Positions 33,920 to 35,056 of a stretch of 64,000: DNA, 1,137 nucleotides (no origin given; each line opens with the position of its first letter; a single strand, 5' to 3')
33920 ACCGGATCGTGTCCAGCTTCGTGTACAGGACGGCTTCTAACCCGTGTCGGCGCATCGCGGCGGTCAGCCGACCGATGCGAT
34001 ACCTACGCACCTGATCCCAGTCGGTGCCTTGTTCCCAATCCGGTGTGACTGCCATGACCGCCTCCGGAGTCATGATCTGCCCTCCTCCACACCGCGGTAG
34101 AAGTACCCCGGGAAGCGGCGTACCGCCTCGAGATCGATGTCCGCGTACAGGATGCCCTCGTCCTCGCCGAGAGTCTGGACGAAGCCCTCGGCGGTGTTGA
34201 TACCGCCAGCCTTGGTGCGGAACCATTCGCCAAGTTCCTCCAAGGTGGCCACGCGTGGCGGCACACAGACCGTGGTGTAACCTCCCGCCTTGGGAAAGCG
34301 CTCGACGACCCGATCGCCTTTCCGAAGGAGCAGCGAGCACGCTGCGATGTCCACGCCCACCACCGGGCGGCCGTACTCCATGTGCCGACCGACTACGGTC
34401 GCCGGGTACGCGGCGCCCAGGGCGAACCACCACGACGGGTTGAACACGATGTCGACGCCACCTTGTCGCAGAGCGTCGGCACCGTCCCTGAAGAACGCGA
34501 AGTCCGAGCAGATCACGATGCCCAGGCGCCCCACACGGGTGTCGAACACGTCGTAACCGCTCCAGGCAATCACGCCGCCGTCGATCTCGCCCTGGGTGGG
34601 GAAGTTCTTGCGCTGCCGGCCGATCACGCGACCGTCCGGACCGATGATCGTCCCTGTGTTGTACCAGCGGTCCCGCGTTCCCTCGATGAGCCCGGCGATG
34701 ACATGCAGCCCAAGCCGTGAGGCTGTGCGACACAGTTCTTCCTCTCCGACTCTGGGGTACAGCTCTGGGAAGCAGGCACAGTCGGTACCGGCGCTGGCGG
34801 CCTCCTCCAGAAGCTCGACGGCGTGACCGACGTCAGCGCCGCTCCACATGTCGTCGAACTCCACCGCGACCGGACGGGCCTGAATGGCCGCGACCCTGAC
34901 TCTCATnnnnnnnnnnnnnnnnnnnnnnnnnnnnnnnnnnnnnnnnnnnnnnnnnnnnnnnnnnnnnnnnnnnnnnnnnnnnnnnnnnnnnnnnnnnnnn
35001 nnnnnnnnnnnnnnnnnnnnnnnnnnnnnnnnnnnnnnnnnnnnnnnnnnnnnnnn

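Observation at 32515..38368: Peptide-type ABC importer locus lacking ATPase genes, translationally coupled to a CN-hydrolase and an M24 peptidase (plus a cupin)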

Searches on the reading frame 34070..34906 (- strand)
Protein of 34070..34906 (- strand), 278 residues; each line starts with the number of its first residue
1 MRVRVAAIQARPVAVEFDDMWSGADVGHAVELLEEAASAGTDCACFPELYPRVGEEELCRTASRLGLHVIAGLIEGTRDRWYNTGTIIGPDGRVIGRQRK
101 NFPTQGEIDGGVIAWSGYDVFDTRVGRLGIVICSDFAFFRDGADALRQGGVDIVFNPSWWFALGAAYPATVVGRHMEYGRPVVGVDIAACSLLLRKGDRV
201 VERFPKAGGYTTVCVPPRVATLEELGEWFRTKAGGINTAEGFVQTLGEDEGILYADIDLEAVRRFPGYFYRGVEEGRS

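Call 6: search_protein_families(library=pfam, proteins=[window:34070-34906:-], max_evalue=0.01)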
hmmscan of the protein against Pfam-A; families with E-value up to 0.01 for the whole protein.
window:34070-34906:- (278 aa): 1 family
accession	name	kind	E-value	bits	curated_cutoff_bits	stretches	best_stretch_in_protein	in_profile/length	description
PF00795.27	CN_hydrolase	-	1.4e-18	67.6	23.2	1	4-264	1-253/256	Carbon-nitrogen hydrolase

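Call 8: find_encoding_contigs(protein=window:34070-34906:-, flank=10000, max_places=6)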
Protein window:34070-34906:- (278 aa): 1 contig read that carries it; 1 place shown.
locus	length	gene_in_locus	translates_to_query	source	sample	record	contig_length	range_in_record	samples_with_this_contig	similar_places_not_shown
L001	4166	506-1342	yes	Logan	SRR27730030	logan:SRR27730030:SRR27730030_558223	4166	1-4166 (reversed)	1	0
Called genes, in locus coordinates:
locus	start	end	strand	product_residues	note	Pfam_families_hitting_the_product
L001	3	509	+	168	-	?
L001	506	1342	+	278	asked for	PF00795:CN_hydrolase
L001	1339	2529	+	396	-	PF01321:Creatinase_N, PF00557:Peptidase_M24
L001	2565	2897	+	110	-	PF07883:Cupin_2, PF02311:AraC_binding (weak)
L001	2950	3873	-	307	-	PF01145:Band_7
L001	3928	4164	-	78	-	?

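Call 9: find_homologous_proteins(query=window:34070-34906:-, max_evalue=0.00001)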
Query window:34070-34906:- (278 aa): 276 proteins with E <= 0.00001 among 4107 candidates; the best 120 are listed.
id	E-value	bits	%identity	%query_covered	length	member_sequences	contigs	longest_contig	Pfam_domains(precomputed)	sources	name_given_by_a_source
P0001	2.8e-186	636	100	100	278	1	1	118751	PF00795.28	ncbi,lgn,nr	ncbi:MAG: carbon-nitrogen hydrolase family protein [Armatimonadota bacterium]|nr:carbon-nitrogen hyd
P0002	1.1e-155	535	82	100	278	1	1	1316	PF00795.28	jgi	jgi:predicted amidohydrolase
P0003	1.7e-151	521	79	100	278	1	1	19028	PF00795.28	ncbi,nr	ncbi:MAG: carbon-nitrogen hydrolase family protein [Armatimonadota bacterium]|nr:carbon-nitrogen hyd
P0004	6.5e-151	519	81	99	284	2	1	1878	PF00795.28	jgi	jgi:predicted amidohydrolase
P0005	1.8e-148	512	79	97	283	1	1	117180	PF00795.28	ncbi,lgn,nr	ncbi:MAG: carbon-nitrogen hydrolase family protein [Armatimonadota bacterium]|nr:carbon-nitrogen hyd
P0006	1.8e-148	511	78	98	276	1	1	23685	PF00795.28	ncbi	ncbi:MAG: carbon-nitrogen hydrolase family protein [Armatimonadota bacterium]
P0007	2.2e-148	511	79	99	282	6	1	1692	PF00795.28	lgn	-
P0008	9.7e-148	509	78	100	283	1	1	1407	PF00795.28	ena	-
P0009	3.4e-147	507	78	99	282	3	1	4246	PF00795.28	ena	-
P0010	3.8e-147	507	78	100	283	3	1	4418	PF00795.28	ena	-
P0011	4.2e-147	507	79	99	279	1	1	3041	PF00795.28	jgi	jgi:predicted amidohydrolase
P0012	4.2e-147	507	79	99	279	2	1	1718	PF00795.28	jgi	jgi:predicted amidohydrolase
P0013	6.3e-147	506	79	98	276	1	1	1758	PF00795.28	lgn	-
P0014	1.3e-145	502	79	97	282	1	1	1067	PF00795.28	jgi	jgi:predicted amidohydrolase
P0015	2.1e-145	501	78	98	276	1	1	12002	PF00795.28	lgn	-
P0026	6.8e-137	473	76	97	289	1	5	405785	PF00795.28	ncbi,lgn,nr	ncbi:MAG: carbon-nitrogen hydrolase family protein [Armatimonadota bacterium]|nr:carbon-nitrogen hyd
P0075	1.0e-127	443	70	97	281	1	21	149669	PF00795.28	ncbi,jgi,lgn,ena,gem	jgi:N-carbamoylputrescine amidase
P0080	5.5e-127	441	71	97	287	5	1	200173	PF00795.28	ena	-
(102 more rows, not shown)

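Call 10: find_encoding_contigs(protein=P0026, flank=10000, max_places=3)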
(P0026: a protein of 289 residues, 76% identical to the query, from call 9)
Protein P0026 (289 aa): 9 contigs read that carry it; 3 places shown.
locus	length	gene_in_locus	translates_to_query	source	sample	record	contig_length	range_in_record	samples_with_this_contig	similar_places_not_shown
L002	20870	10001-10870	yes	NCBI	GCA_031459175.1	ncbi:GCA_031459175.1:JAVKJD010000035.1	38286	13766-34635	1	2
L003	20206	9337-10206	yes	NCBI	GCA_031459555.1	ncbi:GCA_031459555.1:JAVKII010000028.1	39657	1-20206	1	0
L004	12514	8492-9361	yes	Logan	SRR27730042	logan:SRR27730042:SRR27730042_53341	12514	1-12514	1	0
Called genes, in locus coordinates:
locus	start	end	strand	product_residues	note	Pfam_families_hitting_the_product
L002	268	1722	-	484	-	PF03951:Gln-synt_N, PF00120:Gln-synt_C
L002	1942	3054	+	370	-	PF01408:GFO_IDH_MocA, PF02894:GFO_IDH_MocA_C, PF22725:GFO_IDH_MocA_C3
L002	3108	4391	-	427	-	PF04389:Peptidase_M28, PF01546:Peptidase_M20, PF07687:M20_dimer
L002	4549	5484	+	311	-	PF00701:DHDPS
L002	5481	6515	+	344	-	PF00389:2-Hacid_dh, PF03446:NAD_binding_2 (faint), PF02826:2-Hacid_dh_C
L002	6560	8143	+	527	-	PF00496:SBP_bac_5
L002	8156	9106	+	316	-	PF19300:BPD_transp_1_N (weak), PF00528:BPD_transp_1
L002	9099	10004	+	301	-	PF12911:OppC_N, PF00528:BPD_transp_1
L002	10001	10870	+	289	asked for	PF00795:CN_hydrolase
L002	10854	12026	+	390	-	PF01321:Creatinase_N, PF00557:Peptidase_M24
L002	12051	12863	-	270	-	PF12911:OppC_N (weak), PF00528:BPD_transp_1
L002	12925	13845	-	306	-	PF19300:BPD_transp_1_N, PF00528:BPD_transp_1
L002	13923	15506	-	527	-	PF00496:SBP_bac_5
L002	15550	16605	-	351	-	PF00291:PALP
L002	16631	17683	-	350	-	PF14336:GLUCM-like_C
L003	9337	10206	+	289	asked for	PF00795:CN_hydrolase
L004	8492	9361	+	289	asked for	PF00795:CN_hydrolase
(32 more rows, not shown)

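Call 11: find_encoding_contigs(protein=P0075, flank=10000, max_places=3)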
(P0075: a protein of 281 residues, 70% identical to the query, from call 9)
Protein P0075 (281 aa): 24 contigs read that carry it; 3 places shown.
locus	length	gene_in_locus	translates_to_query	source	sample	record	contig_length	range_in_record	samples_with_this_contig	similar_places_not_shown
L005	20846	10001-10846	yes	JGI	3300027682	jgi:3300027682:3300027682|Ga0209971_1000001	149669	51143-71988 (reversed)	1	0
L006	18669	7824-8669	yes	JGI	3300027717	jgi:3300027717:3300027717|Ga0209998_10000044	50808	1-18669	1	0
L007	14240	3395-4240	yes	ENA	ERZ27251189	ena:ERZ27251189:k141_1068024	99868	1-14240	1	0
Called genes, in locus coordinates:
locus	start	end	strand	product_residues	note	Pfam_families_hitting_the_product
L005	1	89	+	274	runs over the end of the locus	PF01522:Polysacc_deac_1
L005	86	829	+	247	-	PF00106:adh_short, PF08659:KR, PF23441:SDR, PF13561:adh_short_C2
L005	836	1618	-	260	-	PF00106:adh_short, PF13561:adh_short_C2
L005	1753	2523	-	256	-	PF00106:adh_short, PF01370:Epimerase (weak), PF08659:KR, PF13561:adh_short_C2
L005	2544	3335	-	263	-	PF00528:BPD_transp_1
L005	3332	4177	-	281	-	PF00528:BPD_transp_1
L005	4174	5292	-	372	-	PF00005:ABC_tran, PF13304:AAA_21 (faint), PF08402:TOBE_2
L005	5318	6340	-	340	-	PF01547:SBP_bac_1, PF13416:SBP_bac_8, PF13531:SBP_bac_11, PF13343:SBP_bac_6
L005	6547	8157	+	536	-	PF00496:SBP_bac_5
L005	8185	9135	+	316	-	PF19300:BPD_transp_1_N (weak), PF00528:BPD_transp_1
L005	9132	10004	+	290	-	PF12911:OppC_N (weak), PF00528:BPD_transp_1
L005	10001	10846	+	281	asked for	PF00795:CN_hydrolase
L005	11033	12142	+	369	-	PF03069:FmdA_AmdA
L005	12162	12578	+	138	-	-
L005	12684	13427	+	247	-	PF13511:DUF4124 (weak)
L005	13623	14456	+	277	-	PF04794:YdjC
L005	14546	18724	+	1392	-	PF00158:Sigma54_activat, PF01078:Mg_chelatase (faint), PF14532:Sigma54_activ_2, PF25601:AAA_lid_14, PF02954:HTH_8, PF13556:HTH_30 (weak), PF13191:AAA_16, PF13424:TPR_12 (weak), +3 more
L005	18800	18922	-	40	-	-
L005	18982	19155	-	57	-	-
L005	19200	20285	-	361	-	PF21360:PylC-like_N (weak)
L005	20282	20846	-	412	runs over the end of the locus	-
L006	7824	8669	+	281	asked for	PF00795:CN_hydrolase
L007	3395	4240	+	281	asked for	PF00795:CN_hydrolase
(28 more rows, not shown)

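Call 12: find_encoding_contigs(protein=P0080, flank=10000, max_places=3)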
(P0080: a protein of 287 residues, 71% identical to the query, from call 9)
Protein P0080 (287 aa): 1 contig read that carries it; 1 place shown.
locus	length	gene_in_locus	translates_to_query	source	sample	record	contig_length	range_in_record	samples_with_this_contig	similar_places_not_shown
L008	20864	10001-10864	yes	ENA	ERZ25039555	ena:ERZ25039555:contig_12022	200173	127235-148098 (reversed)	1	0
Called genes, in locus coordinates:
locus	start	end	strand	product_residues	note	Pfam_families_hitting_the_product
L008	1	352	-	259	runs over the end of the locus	PF09339:HTH_IclR, PF12802:MarR_2 (weak), PF01614:IclR_C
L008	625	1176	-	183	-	-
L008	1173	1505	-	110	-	PF18367:Rv2175c_C (faint), PF13384:HTH_23 (faint), PF01381:HTH_3 (faint)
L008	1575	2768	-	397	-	PF02515:CoA_transf_3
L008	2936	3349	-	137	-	PF01850:PIN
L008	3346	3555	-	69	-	-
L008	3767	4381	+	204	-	-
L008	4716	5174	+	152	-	PF12172:zf-ChsH2 (weak), PF01796:OB_ChsH2_C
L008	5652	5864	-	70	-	-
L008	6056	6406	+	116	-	PF02803:Thiolase_C, PF22691:Thiolase_C_1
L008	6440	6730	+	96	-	-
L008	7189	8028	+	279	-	PF00496:SBP_bac_5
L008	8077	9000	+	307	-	PF19300:BPD_transp_1_N (faint), PF00528:BPD_transp_1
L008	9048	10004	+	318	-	PF12911:OppC_N, PF00528:BPD_transp_1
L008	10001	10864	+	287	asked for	PF00795:CN_hydrolase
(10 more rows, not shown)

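Call 13: search_solved_structures(query=window:34070-34906:-, max_evalue=0.01, show_alignments=2)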
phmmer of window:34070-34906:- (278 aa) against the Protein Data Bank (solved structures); distinct sequences matched with E-value up to 0.01: 21.
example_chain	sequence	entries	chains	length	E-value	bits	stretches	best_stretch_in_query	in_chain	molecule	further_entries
6zby_A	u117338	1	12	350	4.9e-10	42.2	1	56-167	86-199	NitA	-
1j31_A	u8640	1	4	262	5e-10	42.2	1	58-158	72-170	Hypothetical protein PH0642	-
7ovg_A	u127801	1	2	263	7.8e-09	38.3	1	58-158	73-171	CN hydrolase domain-containing protein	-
6ypa_A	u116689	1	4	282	9.9e-09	37.9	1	58-158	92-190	CN hydrolase domain-containing protein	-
3ivz_A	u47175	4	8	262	1.1e-08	37.8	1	59-158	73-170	Nitrilase | Beta ureidopropionase (Beta-alanine synthase)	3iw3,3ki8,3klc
8uxu_A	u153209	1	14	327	9.2e-07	31.5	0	64-135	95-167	Nitrilase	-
2w1v_A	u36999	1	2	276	2.6e-06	30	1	41-158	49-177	NITRILASE HOMOLOG 2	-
9er3_S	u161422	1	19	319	1.6e-05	27.4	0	57-136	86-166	Cyanide dihydratase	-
5h8i_A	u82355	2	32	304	1.7e-05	27.4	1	58-158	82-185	N-carbamoylputrescine amidohydrolase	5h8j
28to_B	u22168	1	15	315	1.7e-05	27.3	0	3-50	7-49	Cyanide degrading enzyme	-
2vhh_A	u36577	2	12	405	6.2e-05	25.5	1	78-159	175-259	CG3027-PA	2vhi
8p4i_B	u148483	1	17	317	7.6e-05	25.2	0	3-50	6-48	Cyanide dihydratase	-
3wuy_A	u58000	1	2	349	0.00012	24.6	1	56-135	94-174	Nitrilase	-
8c5i_A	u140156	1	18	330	0.00012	24.5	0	3-50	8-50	Cyanide dihydratase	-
9odt_B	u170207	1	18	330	0.00018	24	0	3-50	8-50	Cyanide dihydratase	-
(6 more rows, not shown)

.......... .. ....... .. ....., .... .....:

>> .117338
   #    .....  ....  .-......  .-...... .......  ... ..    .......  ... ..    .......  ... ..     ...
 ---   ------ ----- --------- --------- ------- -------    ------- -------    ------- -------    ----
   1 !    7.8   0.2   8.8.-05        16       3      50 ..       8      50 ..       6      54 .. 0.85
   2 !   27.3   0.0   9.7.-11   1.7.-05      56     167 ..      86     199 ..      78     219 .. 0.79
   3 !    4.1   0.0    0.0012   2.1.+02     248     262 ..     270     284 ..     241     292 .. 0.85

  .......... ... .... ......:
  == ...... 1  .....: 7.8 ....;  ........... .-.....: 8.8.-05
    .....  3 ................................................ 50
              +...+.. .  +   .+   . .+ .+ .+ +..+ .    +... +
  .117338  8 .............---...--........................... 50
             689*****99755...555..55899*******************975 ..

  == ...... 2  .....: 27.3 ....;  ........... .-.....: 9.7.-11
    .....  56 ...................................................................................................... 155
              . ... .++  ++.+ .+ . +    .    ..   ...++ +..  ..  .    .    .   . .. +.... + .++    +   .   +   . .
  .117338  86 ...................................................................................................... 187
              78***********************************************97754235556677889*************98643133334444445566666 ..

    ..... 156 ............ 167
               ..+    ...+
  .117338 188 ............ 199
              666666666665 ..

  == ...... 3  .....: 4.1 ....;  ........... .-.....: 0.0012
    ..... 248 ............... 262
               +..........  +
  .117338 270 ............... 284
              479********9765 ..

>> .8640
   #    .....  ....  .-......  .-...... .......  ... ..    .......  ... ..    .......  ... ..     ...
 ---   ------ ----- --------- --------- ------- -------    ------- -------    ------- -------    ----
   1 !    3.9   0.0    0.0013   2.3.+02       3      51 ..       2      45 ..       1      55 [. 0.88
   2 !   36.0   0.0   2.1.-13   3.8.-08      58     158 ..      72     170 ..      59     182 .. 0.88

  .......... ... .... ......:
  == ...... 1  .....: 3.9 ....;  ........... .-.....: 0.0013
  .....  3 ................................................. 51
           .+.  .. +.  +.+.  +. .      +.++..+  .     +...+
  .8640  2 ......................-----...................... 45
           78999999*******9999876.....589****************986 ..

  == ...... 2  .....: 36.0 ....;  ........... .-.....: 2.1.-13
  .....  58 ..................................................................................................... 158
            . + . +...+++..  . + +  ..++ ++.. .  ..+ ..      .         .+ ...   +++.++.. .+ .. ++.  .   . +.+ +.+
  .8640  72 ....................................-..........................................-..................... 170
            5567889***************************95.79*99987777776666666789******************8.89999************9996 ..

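Call 17: find_related_loci(query=A1, collection=genome_contigs, flank=10000)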
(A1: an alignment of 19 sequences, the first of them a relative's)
Query A1 (278 aa) in genome_contigs; peptide patterns used: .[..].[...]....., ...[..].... (x = any residue, [..] = any of these).
114 stretches matched a pattern; 46 encode a relative of the query (tblastn E <= 1e-3); 45 distinct loci.
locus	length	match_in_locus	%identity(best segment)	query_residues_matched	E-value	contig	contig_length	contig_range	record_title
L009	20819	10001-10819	79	2-274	5e-148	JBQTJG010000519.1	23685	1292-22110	MAG: Armatimonadota bacterium isolate SAR307 c_000000086015, whole genome shotgun sequence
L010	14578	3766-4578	79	1-271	3e-147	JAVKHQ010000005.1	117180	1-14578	MAG: Candidatus Fervidifonticultor sextus isolate HHBFW-2_201803_bins_99 HHBFW-2_201803_bins_99_scaffold_5, whole genome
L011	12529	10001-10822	76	1-274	1e-142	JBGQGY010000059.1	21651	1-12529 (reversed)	MAG: bacterium isolate OBJ2_061818_090_16 k141_478399_length_21651_cov_16.2827, whole genome shotgun sequence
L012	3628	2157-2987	74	1-277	5e-146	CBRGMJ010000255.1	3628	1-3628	MAG TPA_asm: uncultured bacterium isolate SRR11839388_concoct_9 genome assembly, contig: ERZ27397410.70350, whole genome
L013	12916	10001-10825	75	1-275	3e-141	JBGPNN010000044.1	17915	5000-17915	MAG: bacterium isolate OBJ_0618_7090110_213 k141_5866047_length_17915_cov_27.7713, whole genome shotgun sequence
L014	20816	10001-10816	75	1-271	1e-135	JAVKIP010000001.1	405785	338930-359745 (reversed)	MAG: Candidatus Fervidifonticultor secundus isolate JZ-2_201808_bins_221 JZ-2_201808_bins_221_scaffold_1, whole genome s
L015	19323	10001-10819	72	3-274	6e-133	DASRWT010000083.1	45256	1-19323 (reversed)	MAG TPA_asm: Candidatus Nitrosocosmicus sp. isolate SMAG_U11285 k141_729860, whole genome shotgun sequence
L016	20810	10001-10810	70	3-271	3e-132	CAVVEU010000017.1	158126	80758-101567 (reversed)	MAG: uncultured Candidatus Rokubacteria bacterium isolate MFD02242.bin.2.279 genome assembly, contig: contig_37995, whol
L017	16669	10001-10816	71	3-273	9e-131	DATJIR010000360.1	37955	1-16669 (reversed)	MAG TPA_asm: Verrucomicrobiia bacterium isolate SMAG_U15543 k141_5961062, whole genome shotgun sequence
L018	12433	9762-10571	70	3-271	1e-130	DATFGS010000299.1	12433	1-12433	MAG TPA_asm: Candidatus Methylomirabilota bacterium isolate SMAG_U8669 k141_2092335, whole genome shotgun sequence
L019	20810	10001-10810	70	3-271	5e-131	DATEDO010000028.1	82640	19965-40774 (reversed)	MAG TPA_asm: Candidatus Methylomirabilota bacterium isolate SMAG_U8709 k141_1282572, whole genome shotgun sequence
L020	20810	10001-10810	70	3-271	2e-129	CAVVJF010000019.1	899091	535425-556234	MAG: uncultured Candidatus Rokubacteria bacterium isolate MFD04850.bin.2.326 genome assembly, contig: contig_35840, whol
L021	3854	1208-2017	70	3-271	5e-132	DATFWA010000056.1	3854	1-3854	MAG TPA_asm: Candidatus Methylomirabilota bacterium isolate SMAG_U9478 k141_4314813, whole genome shotgun sequence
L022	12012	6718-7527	70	3-271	2e-128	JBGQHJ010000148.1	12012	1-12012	MAG: Candidatus Methylomirabilia bacterium isolate OBJ2_061818_070_75 k141_2134289_length_12012_cov_18.3750, whole genom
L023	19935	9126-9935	70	3-271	8e-128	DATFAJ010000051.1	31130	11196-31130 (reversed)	MAG TPA_asm: Candidatus Methylomirabilota bacterium isolate SMAG_U8498 k141_236846, whole genome shotgun sequence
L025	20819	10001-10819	71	3-274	5e-125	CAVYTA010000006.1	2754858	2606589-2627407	MAG: uncultured Candidatus Rokubacteria bacterium isolate MFD05567.bin.1.1 genome assembly, contig: contig_5942, whole g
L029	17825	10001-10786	57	3-269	2e-99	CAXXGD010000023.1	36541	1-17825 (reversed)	MAG: Rhodospirillales bacterium isolate 56d33e65-3fd3-4152-8820-ff613c194a47 genome assembly, contig: contig_23, whole g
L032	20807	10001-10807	53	2-275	7e-99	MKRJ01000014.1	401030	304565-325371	MAG: Rhizobiales bacterium 65-79 SCNpilot_cont_1000_bf_scaffold_191, whole genome shotgun sequence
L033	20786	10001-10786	56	3-269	5e-98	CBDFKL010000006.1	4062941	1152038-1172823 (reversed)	MAG: Alphaproteobacteria bacterium isolate 1368f247-a1ca-469e-8ff8-323441c52473 genome assembly, contig: contig_6, whole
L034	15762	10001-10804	54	3-270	1e-97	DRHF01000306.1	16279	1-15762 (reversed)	MAG TPA_asm: Desulfobacterales bacterium isolate HyVt-363 HyVt-363_k145_622026, whole genome shotgun sequence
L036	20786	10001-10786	56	3-269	1e-96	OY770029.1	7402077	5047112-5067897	MAG: Rhodospirillales bacterium isolate c3d793b9-5a52-4c80-ad97-7d720a5a098c genome assembly, chromosome: 1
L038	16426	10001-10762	57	17-275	6e-96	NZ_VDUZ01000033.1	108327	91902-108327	Vineibacter terrae strain CC-CFT640 contig033, whole genome shotgun sequence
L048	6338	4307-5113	55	3-270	3e-89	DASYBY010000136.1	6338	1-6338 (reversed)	MAG TPA_asm: Baekduia sp. isolate SMAG_U4919 k141_888790, whole genome shotgun sequence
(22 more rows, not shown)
